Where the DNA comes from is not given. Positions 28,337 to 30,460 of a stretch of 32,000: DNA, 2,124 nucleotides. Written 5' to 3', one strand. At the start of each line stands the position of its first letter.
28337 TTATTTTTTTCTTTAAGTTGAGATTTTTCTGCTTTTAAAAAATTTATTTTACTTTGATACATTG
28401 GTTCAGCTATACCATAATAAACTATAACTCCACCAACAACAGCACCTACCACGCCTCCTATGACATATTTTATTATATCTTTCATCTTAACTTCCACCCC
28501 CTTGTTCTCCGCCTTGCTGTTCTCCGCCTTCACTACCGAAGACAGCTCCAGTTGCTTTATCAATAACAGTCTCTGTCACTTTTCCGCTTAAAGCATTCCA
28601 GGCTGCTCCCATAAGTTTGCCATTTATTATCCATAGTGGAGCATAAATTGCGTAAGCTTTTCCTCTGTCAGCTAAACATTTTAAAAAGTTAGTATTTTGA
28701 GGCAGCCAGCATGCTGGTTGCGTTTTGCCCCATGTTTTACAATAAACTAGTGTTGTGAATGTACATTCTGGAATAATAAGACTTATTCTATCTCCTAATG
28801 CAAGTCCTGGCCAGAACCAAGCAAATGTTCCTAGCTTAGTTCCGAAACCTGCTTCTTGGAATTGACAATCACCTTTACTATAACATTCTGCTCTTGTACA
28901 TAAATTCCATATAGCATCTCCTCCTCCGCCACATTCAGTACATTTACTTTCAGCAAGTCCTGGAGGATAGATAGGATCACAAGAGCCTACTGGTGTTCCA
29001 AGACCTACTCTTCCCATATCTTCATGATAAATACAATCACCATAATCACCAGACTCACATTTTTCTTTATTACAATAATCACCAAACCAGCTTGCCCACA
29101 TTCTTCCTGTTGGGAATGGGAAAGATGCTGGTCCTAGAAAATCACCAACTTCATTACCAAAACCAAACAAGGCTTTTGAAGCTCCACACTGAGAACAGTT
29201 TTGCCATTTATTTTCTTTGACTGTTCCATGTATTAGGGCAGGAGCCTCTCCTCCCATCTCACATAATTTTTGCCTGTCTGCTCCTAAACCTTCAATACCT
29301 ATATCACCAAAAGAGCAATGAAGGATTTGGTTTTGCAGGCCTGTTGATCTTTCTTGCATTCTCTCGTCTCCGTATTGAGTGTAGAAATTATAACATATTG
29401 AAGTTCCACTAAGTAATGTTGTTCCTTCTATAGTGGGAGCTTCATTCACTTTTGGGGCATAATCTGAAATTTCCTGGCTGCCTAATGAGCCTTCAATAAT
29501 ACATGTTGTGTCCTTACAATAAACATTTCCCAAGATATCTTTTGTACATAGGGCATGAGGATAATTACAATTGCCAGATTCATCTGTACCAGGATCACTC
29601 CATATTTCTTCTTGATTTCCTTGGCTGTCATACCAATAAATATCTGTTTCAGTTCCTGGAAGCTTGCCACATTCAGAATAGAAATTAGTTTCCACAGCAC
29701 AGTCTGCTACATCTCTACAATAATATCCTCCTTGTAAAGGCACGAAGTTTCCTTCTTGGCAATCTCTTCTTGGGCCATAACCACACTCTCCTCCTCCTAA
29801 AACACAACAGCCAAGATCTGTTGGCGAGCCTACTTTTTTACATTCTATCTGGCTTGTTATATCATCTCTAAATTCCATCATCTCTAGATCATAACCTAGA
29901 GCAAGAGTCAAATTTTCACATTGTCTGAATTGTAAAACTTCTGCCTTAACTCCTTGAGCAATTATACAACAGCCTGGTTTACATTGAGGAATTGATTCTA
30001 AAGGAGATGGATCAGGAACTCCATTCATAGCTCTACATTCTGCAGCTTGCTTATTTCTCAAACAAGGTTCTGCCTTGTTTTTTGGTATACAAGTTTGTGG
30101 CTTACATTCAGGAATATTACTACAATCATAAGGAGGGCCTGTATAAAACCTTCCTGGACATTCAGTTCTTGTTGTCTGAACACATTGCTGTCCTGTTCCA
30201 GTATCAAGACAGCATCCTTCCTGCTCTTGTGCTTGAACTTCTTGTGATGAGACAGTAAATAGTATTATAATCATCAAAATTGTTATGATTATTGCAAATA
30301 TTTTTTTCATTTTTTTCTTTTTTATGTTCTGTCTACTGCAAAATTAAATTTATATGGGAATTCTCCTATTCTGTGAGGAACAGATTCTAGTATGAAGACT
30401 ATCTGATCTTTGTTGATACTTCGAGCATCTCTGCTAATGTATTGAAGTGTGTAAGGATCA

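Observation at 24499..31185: Compact five-gene operon of pilin-like, glycine-zipper and giant cysteine-rich secreted proteins: candidate undescribed cell-surface system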

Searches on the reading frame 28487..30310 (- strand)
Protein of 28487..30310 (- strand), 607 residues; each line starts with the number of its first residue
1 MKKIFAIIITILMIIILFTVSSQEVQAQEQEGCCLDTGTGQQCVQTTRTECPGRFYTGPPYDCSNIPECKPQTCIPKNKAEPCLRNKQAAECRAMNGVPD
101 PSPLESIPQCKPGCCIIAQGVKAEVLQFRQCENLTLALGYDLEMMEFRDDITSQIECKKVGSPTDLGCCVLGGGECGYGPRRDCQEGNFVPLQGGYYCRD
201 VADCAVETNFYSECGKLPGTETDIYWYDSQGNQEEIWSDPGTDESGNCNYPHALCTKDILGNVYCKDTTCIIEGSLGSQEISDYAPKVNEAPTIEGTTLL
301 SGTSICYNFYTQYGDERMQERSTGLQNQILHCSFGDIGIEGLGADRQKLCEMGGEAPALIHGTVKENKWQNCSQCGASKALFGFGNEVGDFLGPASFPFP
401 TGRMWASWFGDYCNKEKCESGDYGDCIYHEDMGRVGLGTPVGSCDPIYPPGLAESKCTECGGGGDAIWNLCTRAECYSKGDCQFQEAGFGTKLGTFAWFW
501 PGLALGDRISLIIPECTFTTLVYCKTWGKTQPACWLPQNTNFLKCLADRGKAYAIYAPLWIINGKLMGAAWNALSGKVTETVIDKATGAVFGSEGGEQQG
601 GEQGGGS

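Call 6: search_protein_families(library=pfam, proteins=[window:28487-30310:-], max_evalue=1)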
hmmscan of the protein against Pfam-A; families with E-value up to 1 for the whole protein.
window:28487-30310:- (607 aa): 0 families

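Call 7: search_protein_families(library=ncbifam, proteins=[window:28487-30310:-], max_evalue=1)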
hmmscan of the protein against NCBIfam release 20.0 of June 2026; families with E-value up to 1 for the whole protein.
window:28487-30310:- (607 aa): 2 families
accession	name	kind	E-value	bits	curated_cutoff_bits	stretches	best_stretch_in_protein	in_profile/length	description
NF053819.1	EF0750_LPXTG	subfamily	0.076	13.5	47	1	1-29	1-28/105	EF2685/EF0750 family sortase-dependent surface protein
NF041737.1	choice_anch_S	equivalog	0.51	10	70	1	1-28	1-26/256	choice-of-anchor S family protein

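Call 10: search_solved_structures(query=window:28487-30310:-, max_evalue=1)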
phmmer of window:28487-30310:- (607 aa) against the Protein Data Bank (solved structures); distinct sequences matched with E-value up to 1: 0.

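Call 14: find_homologous_proteins(query=window:28487-30310:-, max_evalue=0.001)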
Query window:28487-30310:- (607 aa): 62 proteins with E <= 0.001 among 4429 candidates.
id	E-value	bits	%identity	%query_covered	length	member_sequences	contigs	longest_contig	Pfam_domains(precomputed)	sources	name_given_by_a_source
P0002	0.0e+0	1459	100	100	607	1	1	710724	-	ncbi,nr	ncbi:MAG: hypothetical protein IB618_02280 [Candidatus Pacearchaeota archaeon]|nr:MAG: hypothetical 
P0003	0.0e+0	1037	74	96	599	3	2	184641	-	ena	-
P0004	2.2e-298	1009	72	96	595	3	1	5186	-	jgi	-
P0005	4.4e-284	962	72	94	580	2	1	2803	-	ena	-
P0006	3.7e-253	860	65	94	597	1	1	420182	-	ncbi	-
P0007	1.1e-248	845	62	100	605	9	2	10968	-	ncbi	ncbi:MAG: hypothetical protein QXI41_01945 [Candidatus Pacearchaeota archaeon]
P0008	7.9e-246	836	62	96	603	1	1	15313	-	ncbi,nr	ncbi:MAG: hypothetical protein K6T16_00775 [Candidatus Pacearchaeota archaeon]|nr:hypothetical prote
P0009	1.4e-242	825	60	99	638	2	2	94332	-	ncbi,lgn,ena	-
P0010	1.8e-239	815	60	98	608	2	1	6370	-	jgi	-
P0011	3.1e-235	801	59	98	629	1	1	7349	-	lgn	-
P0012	3.2e-227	774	57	97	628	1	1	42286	-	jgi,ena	-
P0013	1.1e-226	773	56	99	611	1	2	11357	-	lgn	-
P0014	9.6e-225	766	58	97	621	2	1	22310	-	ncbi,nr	ncbi:MAG: hypothetical protein NTX24_00150 [Candidatus Pacearchaeota archaeon]|nr:hypothetical prote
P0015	2.1e-220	752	55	97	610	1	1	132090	-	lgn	-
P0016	2.7e-219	748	56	97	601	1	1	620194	-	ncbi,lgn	ncbi:MAG: hypothetical protein QXK80_02070 [Candidatus Pacearchaeota archaeon]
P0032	2.6e-130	454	43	91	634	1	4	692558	-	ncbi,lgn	-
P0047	2.0e-54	203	33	96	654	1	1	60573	-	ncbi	ncbi:MAG: hypothetical protein ACPLXC_00625 [Candidatus Pacearchaeota archaeon]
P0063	2.7e-28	117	29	90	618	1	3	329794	-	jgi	jgi:hypothetical protein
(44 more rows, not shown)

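Call 15: find_encoding_contigs(protein=P0032, flank=10000, max_places=2)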
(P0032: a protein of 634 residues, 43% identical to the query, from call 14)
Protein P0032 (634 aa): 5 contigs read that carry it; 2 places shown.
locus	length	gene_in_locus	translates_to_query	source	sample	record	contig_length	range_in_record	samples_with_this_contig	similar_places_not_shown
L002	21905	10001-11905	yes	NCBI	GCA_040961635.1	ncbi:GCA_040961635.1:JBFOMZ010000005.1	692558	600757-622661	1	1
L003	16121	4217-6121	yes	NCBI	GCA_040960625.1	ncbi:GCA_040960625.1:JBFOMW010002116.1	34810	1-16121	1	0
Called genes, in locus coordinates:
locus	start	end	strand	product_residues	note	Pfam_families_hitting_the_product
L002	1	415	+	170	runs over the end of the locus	PF27325:MJ0538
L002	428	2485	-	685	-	-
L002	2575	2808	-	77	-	-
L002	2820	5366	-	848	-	-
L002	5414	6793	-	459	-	PF01896:DNA_primase_S (faint)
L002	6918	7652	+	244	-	PF00705:PCNA_N, PF02144:Rad1 (faint), PF02747:PCNA_C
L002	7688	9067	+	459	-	-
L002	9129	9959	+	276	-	-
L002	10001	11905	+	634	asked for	-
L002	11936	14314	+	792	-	-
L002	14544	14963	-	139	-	PF01844:HNH (faint)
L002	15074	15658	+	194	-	-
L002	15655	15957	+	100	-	-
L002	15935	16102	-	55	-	-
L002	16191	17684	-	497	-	PF01336:tRNA_anti-codon, PF00152:tRNA-synt_2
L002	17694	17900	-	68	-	-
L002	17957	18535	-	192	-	PF04013:Methyltrn_RNA_2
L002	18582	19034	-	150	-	PF18936:DUF5684 (weak)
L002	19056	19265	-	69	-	-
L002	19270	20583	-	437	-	PF02403:Seryl_tRNA_N, PF00587:tRNA-synt_2b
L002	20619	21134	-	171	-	-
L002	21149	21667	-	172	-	-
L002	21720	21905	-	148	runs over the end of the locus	-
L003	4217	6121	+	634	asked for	-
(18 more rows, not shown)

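Call 16: find_encoding_contigs(protein=P0063, flank=10000, max_places=2)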
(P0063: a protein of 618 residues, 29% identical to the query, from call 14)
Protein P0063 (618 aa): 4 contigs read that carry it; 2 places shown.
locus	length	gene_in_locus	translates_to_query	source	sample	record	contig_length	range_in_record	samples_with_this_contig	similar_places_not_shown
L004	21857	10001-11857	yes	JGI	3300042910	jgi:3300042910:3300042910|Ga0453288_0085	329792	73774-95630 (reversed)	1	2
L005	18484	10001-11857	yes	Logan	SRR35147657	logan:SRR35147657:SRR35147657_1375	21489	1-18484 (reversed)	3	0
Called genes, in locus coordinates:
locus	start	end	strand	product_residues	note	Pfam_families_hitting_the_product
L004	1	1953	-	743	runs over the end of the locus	-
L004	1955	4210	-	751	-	-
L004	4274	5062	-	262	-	PF06023:Csa1, PF12705:PDDEXK_1, PF01930:Cas_Cas4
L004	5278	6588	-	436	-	PF01896:DNA_primase_S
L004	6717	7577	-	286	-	-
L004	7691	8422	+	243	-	PF00705:PCNA_N, PF02144:Rad1 (faint), PF02747:PCNA_C (faint)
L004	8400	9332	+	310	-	-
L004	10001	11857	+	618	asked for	-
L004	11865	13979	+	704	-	-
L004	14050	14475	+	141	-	PF11969:DcpS_C, PF01230:HIT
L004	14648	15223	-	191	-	-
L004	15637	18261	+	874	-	PF00133:tRNA-synt_1, PF01406:tRNA-synt_1e (faint), PF01921:tRNA-synt_1f (faint), PF09334:tRNA-synt_1g, PF13603:tRNA-synt_1_2, PF00133:tRNA-synt_1, PF09334:tRNA-synt_1g, PF08264:Anticodon_1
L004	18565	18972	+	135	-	PF02308:MgtC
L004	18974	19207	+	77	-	PF00125:Histone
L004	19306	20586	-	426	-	PF01336:tRNA_anti-codon, PF00152:tRNA-synt_2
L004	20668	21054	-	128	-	-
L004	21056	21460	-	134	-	-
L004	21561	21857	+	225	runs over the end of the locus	PF02002:TFIIE_alpha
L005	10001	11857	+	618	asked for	-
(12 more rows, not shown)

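Call 17: find_encoding_contigs(protein=P0047, flank=10000, max_places=2)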
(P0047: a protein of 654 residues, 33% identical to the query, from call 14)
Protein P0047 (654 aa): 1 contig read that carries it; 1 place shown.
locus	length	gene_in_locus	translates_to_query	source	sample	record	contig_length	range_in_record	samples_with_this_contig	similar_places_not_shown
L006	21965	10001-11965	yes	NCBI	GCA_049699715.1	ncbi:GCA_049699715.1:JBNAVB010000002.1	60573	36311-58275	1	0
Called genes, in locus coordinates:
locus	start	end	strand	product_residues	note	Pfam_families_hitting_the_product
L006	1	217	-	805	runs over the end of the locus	-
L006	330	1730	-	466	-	-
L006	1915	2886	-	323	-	-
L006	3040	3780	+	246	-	PF00705:PCNA_N, PF02144:Rad1 (weak), PF02747:PCNA_C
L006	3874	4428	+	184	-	-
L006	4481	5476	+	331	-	-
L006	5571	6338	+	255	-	-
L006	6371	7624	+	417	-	-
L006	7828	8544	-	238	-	-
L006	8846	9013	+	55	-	-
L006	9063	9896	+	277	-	-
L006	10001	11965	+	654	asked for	-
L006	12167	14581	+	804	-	-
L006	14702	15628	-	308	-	PF13641:Glyco_tranf_2_3 (weak), PF00535:Glycos_transf_2, PF10111:Glyco_tranf_2_2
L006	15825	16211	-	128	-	PF01870:Hjc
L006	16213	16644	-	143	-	-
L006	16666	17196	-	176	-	PF01909:NTP_transf_2 (weak), PF18765:Polbeta (weak)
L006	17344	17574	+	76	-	-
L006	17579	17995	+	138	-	-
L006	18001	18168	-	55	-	-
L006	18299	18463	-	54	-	PF18930:DUF5679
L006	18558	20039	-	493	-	PF01336:tRNA_anti-codon, PF00152:tRNA-synt_2, PF01409:tRNA-synt_2d (faint)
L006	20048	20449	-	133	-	-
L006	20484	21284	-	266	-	PF01509:TruB_N, PF21238:Pus10_C (weak), PF01472:PUA (faint), PF16198:TruB_C_2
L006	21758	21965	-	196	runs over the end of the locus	PF01198:Ribosomal_L31e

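Call 31: predict_structure(alignment_id=A1)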
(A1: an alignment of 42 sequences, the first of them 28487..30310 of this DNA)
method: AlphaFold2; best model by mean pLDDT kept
length: 607 residues; sequences in the alignment: 42
mean_pLDDT: 79.4   pTM: 0.54
mean pLDDT of the five models: 79.4, 77.6, 77.4, 74.8, 73.3
residues with pLDDT >= 90: 204; 70-90: 261; 50-70: 79; < 50: 63
segments of 3 or more residues with pLDDT < 50: 22-27, 462-468, 558-607
pLDDT, mean of each block of 10 residues (from residue 1): 74 73 49 84 86 77 83 94 93 93 94 91 92 94 94 86 86 88 87 81 90 91 95 91 90 94 95 87 90 90 91 78 71 94 89 69 91 78 66 64 69 87 90 71 88 82 47 85 81 70 71 82 84 81 82 56 39 44 44 38 33
secondary structure, 60 per line:
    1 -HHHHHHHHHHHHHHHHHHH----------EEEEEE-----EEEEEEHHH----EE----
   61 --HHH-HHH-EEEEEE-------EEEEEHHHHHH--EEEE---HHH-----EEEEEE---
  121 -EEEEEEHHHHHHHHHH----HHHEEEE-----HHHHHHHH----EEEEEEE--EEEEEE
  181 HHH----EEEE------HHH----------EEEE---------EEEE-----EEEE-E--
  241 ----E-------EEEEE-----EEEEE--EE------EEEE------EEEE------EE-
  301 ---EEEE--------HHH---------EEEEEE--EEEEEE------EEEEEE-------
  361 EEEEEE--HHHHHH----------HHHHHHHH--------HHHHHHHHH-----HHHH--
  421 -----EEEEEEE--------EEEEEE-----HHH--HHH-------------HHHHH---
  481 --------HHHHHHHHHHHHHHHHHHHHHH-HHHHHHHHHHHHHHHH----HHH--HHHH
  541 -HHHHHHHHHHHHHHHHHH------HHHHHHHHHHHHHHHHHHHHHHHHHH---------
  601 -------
elements in order: H2-20 E31-36 E42-47 E71-76 E84-88 H89-94 E97-100 E112-117 E122-127 H128-137 E145-148 H154-161 E166-172 E175-180 E188-191 E211-214 E224-227 E233-236 E253-257 E263-267 E278-281 E288-291 E304-307 E328-333 E336-341 E348-353 E361-366 H369-374 H385-392 H401-409 H415-418 E426-432 E441-446 H473-477 H489-510 H512-527 H537-540 H542-559 H566-591

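Call 37: fold_search(model_id=the predicted structure, library=pdb)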
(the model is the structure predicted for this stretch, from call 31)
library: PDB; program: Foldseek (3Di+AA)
matches with E <= 10: 64; with E <= 0.001: 0
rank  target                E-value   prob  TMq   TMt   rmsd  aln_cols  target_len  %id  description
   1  4o5m_D                1.4e+00  0.06  0.11  0.16  16.8       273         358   11  X-ray Crystal Structure of Isovaleryl-CoA Dehydrogenase from Brucella suis (released 2014-01-01)
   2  5mo4                  2.1e+00  0.01  0.06  0.08  27.2       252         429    9  ABL1 kinase (T334I_D382N) in complex with asciminib and nilotinib (released 2017-04-05)
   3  8irj_A                2.3e+00  0.01  0.06  0.07  29.0       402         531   11  Cryo-EM structure of an orphan GPCR (released 2024-09-18)
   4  9rcv_A                2.5e+00  0.10  0.08  0.07   8.2        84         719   14  Structure of the Human Peptide-Loading Complex Arrested by HCMV US6 (released 2025-12-03)
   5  8jx8_B                2.8e+00  0.01  0.09  0.05  31.3       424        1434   10  rat megalin head (released 2024-06-19)
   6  6seq                  3.0e+00  0.01  0.07  0.11  20.4       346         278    8  Lemur tyrosine kinase 3 (LMTK3) (released 2020-11-25)
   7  3tto_D                3.3e+00  0.02  0.06  0.04  14.6       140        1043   12  Crystal structure of Leuconostoc mesenteroides NRRL B-1299 N-terminally truncated dextransucrase DSR-E in triclinic fo (released 2012-01-25)
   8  9iww_B                3.3e+00  0.01  0.08  0.11  17.2       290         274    7  Crystal structure of the mouse RIP3 kinase domain in complexed with GSK'872 (released 2025-05-07)
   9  7mx3_A                3.7e+00  0.01  0.07  0.11  21.7       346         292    9  Crystal structure of human RIPK3 complexed with GSK'843 (released 2021-11-24)
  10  6rkw_A                4.2e+00  0.01  0.07  0.06  20.0       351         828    9  CryoEM structure of the complete E. coli DNA Gyrase complex bound to a 130 bp DNA duplex (released 2019-11-06)
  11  4ppa_A                4.4e+00  0.01  0.06  0.11  20.4       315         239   10  ITK kinase domain with compound 11 (N-[1-(3-CYANOBENZYL)-1H-PYRAZOL-4-YL]-6-(1H-PYRAZOL-4-YL)-1H-INDAZOLE-3-CARBOXAMID (released 2014-06-04)
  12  4fob                  4.7e+00  0.01  0.07  0.10  19.9       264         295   11  Crystal structure of human anaplastic lymphoma kinase in complex with acyliminobenzimidazole inhibitor 1 (released 2012-07-11)
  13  9xqd_d                4.7e+00  0.01  0.05  0.05  23.0       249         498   10  The structure of outer peripheral region in the phage phiKZ baseplate complex (released 2026-02-11)
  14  3djb_A                4.9e+00  0.12  0.10  0.26   6.5        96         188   10  Crystal structure of a HD-superfamily hydrolase (BT9727_1981) from Bacillus thuringiensis, Northeast Structural Genomi (released 2008-08-19)
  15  6tjg                  4.9e+00  0.02  0.07  0.11  16.4       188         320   10  Crystal structure of the computationally designed Cake8 protein (released 2020-05-06)
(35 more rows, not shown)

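Call 46: search_protein_families(library=phrogs, proteins=[window:28487-30310:-], max_evalue=0.01)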
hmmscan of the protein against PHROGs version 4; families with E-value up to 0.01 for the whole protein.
window:28487-30310:- (607 aa): 0 families

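Call 56: find_related_loci(query=A1, collection=genome_contigs, flank=10000)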
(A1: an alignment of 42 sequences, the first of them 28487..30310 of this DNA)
Query A1 (607 aa) in genome_contigs; peptide patterns used: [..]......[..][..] (x = any residue, [..] = any of these).
36 stretches matched a pattern; 10 encode a relative of the query (tblastn E <= 1e-3); 10 distinct loci.
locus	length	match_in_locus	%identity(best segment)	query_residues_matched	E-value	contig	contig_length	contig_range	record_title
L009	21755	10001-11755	72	4-591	0e+0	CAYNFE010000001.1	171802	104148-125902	MAG TPA_asm: Candidatus Woesearchaeota archaeon isolate binchicken_co228_136 genome assembly, contig: NODE_22_length_171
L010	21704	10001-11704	65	26-592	0e+0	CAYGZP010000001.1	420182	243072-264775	MAG TPA_asm: Candidatus Woesearchaeota archaeon isolate ERP119294_co1_199 genome assembly, contig: NODE_16_length_420182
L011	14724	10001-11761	62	1-583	0e+0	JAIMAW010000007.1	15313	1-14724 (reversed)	MAG: Candidatus Pacearchaeota archaeon isolate HOT.MB2.108 Contig7, whole genome shotgun sequence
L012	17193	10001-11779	58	1-590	0e+0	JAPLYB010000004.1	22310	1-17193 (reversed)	MAG: Candidatus Pacearchaeota archaeon isolate LacPavin_0920_SED5_MAG_33_27 LacPavin_0920_SED5_scaffold_687270, whole ge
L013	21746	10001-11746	56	8-593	0e+0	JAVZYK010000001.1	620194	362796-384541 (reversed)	MAG: Candidatus Pacearchaeota archaeon isolate JZ-3_201901_bins_14 JZ-3_201901_bins_14_scaffold_1, whole genome shotgun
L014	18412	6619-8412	62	1-587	0e+0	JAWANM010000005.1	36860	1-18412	MAG: Candidatus Pacearchaeota archaeon isolate SRBZ-2_201901_bins_215 SRBZ-2_201901_bins_215_scaffold_5, whole genome sh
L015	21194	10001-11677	45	4-542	5e-135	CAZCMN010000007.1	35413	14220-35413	MAG TPA_asm: Candidatus Woesearchaeota archaeon isolate SRP178699_co1_138 genome assembly, contig: NODE_1195_length_3541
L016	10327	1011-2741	41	4-562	7e-123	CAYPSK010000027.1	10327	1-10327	MAG TPA_asm: Candidatus Woesearchaeota archaeon isolate SRP178699_co1_447 genome assembly, contig: NODE_8913_length_1032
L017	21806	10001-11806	33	2-582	1e-62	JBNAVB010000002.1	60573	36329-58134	MAG: Candidatus Pacearchaeota archaeon isolate Kamch4342-D-MF-027 bin64.fa-2, whole genome shotgun sequence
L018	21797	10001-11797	28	11-563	2e-45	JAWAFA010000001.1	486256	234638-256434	MAG: Candidatus Pacearchaeota archaeon isolate QQ_201907_bins_24 QQ_201907_bins_24_scaffold_1, whole genome shotgun sequ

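Call 70: fold_search(model_id=the predicted structure, library=viral)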
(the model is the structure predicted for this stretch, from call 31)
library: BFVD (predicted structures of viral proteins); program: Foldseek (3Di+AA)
matches with E <= 10: 98; with E <= 0.001: 0
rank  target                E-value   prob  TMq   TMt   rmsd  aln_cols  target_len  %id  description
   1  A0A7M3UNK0            5.0e-01  0.02  0.08  0.08  31.9       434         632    9  Uncharacterized protein [Pyramimonas orientalis virus 01B]
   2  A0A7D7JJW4            7.3e-01  0.08  0.07  0.11  17.4       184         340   10  (no name in the UniProt tables at hand)
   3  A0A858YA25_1          9.2e-01  0.11  0.11  0.08  20.1       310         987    7  RdRp [Botrytis cinerea alpha-like virus 1]
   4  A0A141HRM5            9.2e-01  0.04  0.05  0.07  28.7       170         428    9  (no name in the UniProt tables at hand)
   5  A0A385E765            1.1e+00  0.03  0.06  0.12  13.9       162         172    9  Uncharacterized protein [Vibrio phage vB_VpS_PG07]
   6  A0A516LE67            1.4e+00  0.01  0.05  0.04  24.5       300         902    8  (no name in the UniProt tables at hand)
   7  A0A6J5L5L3            1.7e+00  0.04  0.06  0.08  21.3       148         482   11  Uncharacterized protein [uncultured Caudovirales phage]
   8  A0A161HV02            1.8e+00  0.02  0.09  0.10  20.9       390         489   10  Putative BTB/POZ domain-containing protein [Powai lake megavirus]
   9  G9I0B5                2.0e+00  0.01  0.08  0.07  20.9       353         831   11  Vp91 capsid protein [Helicoverpa zea nudivirus 2]
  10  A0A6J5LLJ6            2.4e+00  0.01  0.07  0.05  21.2       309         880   12  Hint domain containing protein [uncultured Caudovirales phage]
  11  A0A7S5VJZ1            2.5e+00  0.09  0.07  0.17  19.3       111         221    8  (no name in the UniProt tables at hand)
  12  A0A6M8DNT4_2          2.5e+00  0.09  0.07  0.04  28.2       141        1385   13  (no name in the UniProt tables at hand)
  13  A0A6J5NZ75            2.6e+00  0.01  0.07  0.08  20.1       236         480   12  Uncharacterized protein [uncultured Caudovirales phage]
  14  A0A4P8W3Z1            2.8e+00  0.02  0.06  0.07  21.6       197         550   12  (no name in the UniProt tables at hand)
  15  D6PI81                2.8e+00  0.01  0.06  0.08  16.9       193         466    8  (no name in the UniProt tables at hand)
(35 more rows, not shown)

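Call 72: search_solved_structures(query=A1, max_evalue=1)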
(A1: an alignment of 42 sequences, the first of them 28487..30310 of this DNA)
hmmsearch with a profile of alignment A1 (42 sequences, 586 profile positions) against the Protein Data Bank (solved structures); distinct sequences matched with E-value up to 1: 4.
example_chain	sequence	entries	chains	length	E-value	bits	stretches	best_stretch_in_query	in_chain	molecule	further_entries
9o58_B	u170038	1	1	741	0.011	17.6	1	172-218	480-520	GFP-iRhom2 fusion protein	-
8snl_B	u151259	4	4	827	0.014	17.2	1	172-218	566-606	Inactive rhomboid protein 2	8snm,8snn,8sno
9xy4_A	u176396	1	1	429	0.71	11.6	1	174-211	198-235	Inactive rhomboid protein 1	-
9q7y_A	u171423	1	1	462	0.89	11.3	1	174-211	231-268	Inactive rhomboid protein 1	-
